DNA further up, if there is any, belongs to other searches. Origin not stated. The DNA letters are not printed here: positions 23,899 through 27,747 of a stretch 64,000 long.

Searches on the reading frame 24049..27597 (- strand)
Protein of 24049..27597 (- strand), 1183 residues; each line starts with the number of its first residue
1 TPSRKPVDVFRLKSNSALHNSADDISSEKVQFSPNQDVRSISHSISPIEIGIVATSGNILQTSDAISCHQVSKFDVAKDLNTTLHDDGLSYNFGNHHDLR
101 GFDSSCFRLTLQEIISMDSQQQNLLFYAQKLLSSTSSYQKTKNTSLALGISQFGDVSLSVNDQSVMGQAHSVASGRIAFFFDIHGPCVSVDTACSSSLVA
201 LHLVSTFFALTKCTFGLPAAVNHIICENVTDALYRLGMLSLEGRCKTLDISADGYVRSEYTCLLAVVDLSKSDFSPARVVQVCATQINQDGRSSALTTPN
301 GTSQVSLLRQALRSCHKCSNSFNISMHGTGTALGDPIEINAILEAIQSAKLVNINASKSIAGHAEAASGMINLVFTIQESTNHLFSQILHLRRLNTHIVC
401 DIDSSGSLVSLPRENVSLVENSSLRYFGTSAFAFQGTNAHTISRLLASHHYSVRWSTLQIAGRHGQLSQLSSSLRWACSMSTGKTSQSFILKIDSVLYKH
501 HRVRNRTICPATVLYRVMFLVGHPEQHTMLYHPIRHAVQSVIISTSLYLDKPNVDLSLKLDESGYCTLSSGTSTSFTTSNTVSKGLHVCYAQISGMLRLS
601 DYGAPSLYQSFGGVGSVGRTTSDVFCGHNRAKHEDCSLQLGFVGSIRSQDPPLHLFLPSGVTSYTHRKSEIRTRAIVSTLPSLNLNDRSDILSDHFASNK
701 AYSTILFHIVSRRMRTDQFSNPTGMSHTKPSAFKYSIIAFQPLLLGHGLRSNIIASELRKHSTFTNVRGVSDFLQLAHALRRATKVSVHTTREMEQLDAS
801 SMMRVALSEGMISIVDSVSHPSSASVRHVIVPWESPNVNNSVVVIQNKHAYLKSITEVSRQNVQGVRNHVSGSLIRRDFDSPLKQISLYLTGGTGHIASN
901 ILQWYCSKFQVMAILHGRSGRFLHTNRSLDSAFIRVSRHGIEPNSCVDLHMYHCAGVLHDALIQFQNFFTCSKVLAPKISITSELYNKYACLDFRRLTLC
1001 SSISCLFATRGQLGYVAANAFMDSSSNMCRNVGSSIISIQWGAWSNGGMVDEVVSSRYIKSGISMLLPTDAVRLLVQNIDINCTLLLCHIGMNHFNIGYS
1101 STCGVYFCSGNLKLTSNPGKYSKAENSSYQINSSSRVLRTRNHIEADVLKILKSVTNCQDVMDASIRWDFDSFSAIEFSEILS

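Call 19: search_protein_families(library=pfam, proteins=[window:24049-27597:-], max_evalue=0.01)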
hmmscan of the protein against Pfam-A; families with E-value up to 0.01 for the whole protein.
window:24049-27597:- (1183 aa): 3 families
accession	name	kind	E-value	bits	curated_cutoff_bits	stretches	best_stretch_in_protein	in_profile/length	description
PF00109.32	ketoacyl-synt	-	2e-30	106.7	20.8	1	54-259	21-239/252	Beta-ketoacyl synthase, N-terminal domain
PF02801.28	Ketoacyl-synt_C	-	5.9e-20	71.9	20.8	1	282-390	4-117/119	Beta-ketoacyl synthase, C-terminal domain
PF08659.16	KR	-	2.8e-17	63.6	22.6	1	951-1045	85-179/180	KR domain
